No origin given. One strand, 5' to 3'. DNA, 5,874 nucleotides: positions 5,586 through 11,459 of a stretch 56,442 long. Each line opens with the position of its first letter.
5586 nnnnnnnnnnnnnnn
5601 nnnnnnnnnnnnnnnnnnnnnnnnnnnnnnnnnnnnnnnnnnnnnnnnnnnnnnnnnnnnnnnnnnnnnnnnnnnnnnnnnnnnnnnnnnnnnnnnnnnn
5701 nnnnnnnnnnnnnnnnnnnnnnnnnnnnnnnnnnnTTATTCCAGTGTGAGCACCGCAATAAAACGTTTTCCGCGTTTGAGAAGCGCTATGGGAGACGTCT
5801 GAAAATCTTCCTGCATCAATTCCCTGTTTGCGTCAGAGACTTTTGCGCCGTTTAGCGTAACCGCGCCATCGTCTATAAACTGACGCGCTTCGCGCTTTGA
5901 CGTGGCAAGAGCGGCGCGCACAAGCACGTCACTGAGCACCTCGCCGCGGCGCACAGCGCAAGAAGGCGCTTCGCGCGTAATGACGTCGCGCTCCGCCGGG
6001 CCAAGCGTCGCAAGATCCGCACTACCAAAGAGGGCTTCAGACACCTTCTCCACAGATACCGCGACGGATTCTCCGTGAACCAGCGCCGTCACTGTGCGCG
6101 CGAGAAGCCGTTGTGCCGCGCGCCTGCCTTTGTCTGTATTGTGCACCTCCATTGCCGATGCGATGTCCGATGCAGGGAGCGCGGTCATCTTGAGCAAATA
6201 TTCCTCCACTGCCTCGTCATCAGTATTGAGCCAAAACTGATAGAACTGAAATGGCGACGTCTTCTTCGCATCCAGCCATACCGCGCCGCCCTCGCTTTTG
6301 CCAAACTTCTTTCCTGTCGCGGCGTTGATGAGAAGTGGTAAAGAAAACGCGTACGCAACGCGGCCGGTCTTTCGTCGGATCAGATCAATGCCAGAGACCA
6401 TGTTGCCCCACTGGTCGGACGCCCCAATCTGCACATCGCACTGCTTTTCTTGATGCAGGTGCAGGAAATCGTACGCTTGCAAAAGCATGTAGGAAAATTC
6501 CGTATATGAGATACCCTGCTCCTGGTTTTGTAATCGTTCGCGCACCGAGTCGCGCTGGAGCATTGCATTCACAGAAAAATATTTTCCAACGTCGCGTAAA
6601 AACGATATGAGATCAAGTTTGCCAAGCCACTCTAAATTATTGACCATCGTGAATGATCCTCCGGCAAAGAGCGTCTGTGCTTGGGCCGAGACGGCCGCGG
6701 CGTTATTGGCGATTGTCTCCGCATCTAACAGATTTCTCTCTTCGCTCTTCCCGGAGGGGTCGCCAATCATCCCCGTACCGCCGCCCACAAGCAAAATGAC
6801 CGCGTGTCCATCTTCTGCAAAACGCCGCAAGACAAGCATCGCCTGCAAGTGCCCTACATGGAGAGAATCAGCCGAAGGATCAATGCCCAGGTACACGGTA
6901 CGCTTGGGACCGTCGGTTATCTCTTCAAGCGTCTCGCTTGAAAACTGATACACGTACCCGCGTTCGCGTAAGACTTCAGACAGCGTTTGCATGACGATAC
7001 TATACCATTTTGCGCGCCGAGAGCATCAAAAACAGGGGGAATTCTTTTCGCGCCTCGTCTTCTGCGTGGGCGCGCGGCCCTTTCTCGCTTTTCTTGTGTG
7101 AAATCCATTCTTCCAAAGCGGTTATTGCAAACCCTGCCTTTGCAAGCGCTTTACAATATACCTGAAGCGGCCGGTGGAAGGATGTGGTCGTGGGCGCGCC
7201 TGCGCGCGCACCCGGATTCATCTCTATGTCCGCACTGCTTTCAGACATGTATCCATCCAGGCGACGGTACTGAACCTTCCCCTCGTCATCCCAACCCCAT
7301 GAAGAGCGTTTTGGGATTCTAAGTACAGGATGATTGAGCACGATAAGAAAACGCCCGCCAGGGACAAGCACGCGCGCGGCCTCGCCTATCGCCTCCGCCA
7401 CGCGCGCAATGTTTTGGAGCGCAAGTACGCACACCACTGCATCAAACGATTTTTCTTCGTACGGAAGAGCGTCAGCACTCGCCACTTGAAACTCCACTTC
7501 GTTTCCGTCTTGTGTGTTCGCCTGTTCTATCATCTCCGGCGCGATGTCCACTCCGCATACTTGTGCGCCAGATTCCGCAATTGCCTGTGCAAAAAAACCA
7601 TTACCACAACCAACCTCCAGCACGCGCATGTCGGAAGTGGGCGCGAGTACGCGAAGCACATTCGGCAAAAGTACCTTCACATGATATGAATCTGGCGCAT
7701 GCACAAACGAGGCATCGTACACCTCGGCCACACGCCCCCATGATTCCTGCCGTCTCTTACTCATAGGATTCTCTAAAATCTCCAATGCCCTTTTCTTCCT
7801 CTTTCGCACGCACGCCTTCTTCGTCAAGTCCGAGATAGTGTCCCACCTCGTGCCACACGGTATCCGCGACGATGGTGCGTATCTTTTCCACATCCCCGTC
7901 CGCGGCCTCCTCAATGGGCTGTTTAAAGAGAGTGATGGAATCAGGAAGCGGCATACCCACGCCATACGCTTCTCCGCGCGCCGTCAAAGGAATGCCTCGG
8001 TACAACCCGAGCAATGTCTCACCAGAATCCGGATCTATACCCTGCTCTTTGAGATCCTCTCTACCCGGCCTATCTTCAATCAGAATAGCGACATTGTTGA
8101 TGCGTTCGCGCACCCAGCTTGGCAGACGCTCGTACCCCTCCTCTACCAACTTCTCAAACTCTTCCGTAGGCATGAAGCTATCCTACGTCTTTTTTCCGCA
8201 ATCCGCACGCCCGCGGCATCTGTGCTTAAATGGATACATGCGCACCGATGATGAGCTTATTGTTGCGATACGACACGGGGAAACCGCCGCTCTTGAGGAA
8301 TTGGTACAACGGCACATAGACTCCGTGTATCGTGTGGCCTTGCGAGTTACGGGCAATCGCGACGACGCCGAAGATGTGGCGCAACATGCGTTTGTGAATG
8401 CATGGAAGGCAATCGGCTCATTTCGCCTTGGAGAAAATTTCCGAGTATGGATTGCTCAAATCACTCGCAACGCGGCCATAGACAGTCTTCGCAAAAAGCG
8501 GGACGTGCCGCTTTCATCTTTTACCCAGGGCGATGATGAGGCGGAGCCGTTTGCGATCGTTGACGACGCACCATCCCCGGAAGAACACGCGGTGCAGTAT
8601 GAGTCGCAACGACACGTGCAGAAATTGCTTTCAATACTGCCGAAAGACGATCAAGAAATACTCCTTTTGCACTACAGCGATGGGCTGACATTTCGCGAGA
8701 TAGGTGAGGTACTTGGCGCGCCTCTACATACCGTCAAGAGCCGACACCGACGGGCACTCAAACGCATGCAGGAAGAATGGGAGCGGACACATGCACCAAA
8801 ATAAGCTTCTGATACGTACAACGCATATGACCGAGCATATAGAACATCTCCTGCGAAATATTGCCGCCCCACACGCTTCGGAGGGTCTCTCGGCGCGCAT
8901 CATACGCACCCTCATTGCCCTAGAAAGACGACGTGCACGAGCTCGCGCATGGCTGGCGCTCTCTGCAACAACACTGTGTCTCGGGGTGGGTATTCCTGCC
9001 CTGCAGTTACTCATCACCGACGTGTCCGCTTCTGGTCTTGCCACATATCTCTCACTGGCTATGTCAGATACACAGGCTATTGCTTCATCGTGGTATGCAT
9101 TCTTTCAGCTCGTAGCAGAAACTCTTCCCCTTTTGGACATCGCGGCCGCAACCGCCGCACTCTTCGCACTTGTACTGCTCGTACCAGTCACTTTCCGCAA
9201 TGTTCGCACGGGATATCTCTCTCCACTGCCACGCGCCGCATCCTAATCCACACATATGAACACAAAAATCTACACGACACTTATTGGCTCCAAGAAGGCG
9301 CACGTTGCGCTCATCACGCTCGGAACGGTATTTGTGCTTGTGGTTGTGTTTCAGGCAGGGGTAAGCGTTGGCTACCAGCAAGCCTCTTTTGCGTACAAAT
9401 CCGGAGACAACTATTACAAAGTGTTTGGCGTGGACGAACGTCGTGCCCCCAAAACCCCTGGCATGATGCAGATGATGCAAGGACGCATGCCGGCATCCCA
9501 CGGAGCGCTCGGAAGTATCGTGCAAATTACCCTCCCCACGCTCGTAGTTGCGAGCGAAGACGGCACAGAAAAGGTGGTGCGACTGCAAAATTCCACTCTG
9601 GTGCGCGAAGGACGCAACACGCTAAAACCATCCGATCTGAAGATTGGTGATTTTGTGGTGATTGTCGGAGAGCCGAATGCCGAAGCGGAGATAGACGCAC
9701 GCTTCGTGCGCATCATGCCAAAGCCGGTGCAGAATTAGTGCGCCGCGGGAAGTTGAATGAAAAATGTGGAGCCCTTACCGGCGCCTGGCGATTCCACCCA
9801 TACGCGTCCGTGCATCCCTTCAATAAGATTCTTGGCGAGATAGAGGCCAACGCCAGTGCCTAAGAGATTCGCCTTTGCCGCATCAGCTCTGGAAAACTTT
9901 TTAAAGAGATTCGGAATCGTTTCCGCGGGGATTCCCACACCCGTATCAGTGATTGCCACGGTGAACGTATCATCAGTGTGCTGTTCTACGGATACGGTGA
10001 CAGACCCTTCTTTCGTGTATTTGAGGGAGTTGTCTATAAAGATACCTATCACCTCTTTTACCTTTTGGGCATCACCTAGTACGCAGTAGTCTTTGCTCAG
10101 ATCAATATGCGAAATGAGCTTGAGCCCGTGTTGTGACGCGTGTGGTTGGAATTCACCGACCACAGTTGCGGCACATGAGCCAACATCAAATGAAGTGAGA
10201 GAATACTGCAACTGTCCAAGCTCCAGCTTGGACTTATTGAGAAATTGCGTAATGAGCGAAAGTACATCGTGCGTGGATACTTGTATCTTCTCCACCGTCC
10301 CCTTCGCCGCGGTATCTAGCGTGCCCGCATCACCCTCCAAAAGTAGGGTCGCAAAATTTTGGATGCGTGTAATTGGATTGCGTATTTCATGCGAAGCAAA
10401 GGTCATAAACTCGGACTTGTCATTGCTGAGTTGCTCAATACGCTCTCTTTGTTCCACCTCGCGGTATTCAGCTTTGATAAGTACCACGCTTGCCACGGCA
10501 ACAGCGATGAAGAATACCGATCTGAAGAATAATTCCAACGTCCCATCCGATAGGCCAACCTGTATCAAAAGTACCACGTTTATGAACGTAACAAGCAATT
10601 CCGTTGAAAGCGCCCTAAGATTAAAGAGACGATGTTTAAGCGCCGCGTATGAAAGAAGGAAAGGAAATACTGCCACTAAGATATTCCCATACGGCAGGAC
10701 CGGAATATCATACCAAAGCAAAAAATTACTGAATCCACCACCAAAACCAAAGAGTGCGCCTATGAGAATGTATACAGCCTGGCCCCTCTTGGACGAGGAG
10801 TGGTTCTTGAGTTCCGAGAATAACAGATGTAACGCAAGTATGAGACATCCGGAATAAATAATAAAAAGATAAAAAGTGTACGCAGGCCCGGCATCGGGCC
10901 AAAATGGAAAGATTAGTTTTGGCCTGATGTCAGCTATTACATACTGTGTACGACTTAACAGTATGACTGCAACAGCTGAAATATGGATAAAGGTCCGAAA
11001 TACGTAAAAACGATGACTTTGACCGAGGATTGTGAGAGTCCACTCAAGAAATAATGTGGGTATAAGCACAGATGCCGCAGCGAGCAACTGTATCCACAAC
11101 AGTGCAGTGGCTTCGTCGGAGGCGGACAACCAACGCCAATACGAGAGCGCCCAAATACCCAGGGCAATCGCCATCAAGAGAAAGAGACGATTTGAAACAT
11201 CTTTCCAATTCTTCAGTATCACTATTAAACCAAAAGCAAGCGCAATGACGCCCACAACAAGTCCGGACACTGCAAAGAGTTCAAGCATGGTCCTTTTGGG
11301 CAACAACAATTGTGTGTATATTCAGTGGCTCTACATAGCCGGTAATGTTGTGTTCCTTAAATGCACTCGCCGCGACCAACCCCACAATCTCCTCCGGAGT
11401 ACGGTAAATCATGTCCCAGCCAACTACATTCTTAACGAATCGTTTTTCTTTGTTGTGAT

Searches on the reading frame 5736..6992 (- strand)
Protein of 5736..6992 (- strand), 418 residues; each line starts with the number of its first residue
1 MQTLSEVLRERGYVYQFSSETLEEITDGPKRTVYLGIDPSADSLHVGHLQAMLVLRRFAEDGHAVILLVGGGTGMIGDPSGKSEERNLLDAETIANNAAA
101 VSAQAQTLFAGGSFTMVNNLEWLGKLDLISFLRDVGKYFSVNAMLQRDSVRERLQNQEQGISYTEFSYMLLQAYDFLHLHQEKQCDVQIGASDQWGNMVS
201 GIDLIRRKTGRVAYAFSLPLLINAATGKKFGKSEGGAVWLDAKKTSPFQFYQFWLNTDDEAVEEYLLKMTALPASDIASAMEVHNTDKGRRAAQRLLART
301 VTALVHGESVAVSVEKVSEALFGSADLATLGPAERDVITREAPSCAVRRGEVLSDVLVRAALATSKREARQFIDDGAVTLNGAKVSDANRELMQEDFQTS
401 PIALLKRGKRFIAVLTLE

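Call 15: search_protein_families(library=pfam, proteins=[window:5736-6992:-], max_evalue=0.00001)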
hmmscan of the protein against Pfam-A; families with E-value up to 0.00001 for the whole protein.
window:5736-6992:- (418 aa): 3 families
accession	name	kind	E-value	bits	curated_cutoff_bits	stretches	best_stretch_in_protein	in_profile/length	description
PF00579.31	tRNA-synt_1b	-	1.7e-77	261.1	21.1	1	31-322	6-291/292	tRNA synthetases class I (W and Y)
PF22421.1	SYY_C-terminal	-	1.6e-14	54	27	1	340-410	7-78/83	Tyrosine--tRNA ligase SYY-like C-terminal domain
PF01479.30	S4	-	2.6e-08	33.9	22.8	1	354-392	4-42/48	S4 domain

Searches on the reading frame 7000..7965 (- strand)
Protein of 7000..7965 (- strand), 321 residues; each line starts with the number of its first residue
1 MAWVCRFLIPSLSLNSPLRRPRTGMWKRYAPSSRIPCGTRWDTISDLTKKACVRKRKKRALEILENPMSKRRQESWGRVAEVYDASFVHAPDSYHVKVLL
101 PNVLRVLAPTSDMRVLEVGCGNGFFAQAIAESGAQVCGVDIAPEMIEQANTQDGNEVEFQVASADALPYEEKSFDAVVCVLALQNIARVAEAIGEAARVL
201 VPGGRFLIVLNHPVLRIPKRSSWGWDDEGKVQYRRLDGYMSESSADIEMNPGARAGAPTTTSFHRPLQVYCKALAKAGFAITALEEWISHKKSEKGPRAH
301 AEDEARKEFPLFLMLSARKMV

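Call 35: search_protein_families(library=pfam, proteins=[window:7000-7965:-], max_evalue=0.001)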
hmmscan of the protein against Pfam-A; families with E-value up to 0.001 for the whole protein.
window:7000-7965:- (321 aa): 16 families
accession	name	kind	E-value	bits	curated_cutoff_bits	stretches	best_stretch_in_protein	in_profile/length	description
PF08241.18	Methyltransf_11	-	1.1e-26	93.7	21.2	1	116-208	1-95/95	Methyltransferase domain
PF13649.12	Methyltransf_25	-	4.3e-23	82.3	27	1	115-204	1-97/97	Methyltransferase domain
PF13847.12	Methyltransf_31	-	4.2e-21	75.6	27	1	110-208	2-109/145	Methyltransferase domain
PF08242.18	Methyltransf_12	-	5.6e-17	62.7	30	1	116-206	1-98/98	Methyltransferase domain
PF13489.12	Methyltransf_23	-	5.8e-17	62.3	27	1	99-211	9-119/164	Methyltransferase domain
PF01209.24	Ubie_methyltran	-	1e-12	48.4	20.1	1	104-209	40-152/233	ubiE/COQ5 methyltransferase family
PF05175.20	MTS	-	6.1e-08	32.9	23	1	104-212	24-142/170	Methyltransferase small domain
PF07021.18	MetW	-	7.7e-06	26.1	21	1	113-199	15-101/193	Methionine biosynthesis protein MetW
PF05724.17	TPMT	-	2.2e-05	24.7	26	1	95-155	21-81/218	Thiopurine S-methyltransferase (TPMT)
PF06325.19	PrmA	-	2.2e-05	24.6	22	1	112-206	162-256/296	Ribosomal protein L11 methyltransferase (PrmA)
PF02353.26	CMAS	-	7.5e-05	22.6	27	1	105-207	56-163/273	Mycolic acid cyclopropane synthetase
PF05401.17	NodS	-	9.9e-05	22.7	24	1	113-206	45-142/201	Nodulation protein S (NodS)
PF13679.12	Methyltransf_32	-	0.00016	22.1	27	1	106-154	20-74/143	Methyltransferase domain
PF05148.21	Methyltransf_8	-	0.0004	20.7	27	0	112-208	73-156/219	Hypothetical methyltransferase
PF20922.3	Anamorsin_N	-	0.00047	20.4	27.1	0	144-208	19-87/163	Anamorsin, N-terminal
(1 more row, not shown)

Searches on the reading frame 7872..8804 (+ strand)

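Call 35: search_protein_families(library=pfam, proteins=[window:7872-8804:+], max_evalue=0.001)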
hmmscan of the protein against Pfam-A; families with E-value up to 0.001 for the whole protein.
window:7872-8804:+ (310 aa): 4 families
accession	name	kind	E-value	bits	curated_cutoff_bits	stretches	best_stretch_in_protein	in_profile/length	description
PF04542.20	Sigma70_r2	-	4e-20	71.8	24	1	144-210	1-69/71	Sigma-70 region 2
PF08281.18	Sigma70_r4_2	-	2.5e-13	49.9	25.7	1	249-299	4-54/54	Sigma-70, region 4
PF04545.22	Sigma70_r4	-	2.1e-12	46.8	24.1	1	252-300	1-49/50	Sigma-70, region 4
PF07638.17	Sigma70_ECF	-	0.00026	21.4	21.1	0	128-304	6-184/185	ECF sigma factor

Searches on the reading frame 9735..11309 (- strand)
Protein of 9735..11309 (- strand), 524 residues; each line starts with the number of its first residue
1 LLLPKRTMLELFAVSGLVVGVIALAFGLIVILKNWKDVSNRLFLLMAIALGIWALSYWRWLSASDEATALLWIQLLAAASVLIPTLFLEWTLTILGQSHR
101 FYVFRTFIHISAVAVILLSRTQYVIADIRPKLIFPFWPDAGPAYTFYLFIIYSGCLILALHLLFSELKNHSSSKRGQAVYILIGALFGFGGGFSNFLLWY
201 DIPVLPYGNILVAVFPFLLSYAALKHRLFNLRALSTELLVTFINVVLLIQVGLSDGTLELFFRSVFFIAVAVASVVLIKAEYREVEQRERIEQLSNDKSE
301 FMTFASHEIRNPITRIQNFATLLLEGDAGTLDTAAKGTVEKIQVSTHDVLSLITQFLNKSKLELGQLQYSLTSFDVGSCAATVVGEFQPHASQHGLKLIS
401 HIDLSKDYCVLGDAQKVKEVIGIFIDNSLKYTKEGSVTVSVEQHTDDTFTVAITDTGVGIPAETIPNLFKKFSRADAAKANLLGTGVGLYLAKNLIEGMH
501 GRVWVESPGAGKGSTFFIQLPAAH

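Call 35: search_protein_families(library=pfam, proteins=[window:9735-11309:-], max_evalue=0.001)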
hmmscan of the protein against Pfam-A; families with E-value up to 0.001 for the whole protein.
window:9735-11309:- (524 aa): 3 families
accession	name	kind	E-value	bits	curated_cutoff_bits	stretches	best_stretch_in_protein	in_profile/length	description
PF02518.31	HATPase_c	-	1.3e-25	90.4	26.4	1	412-523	1-110/111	Histidine kinase-, DNA gyrase B-, and HSP90-like ATPase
PF16927.11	HisKA_7TM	-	2.9e-13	50.6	28.6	1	19-231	5-222/224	N-terminal 7TM region of histidine kinase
PF00512.31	HisKA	-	1.5e-11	44.6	26.9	1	298-364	2-65/66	His Kinase A (phospho-acceptor) domain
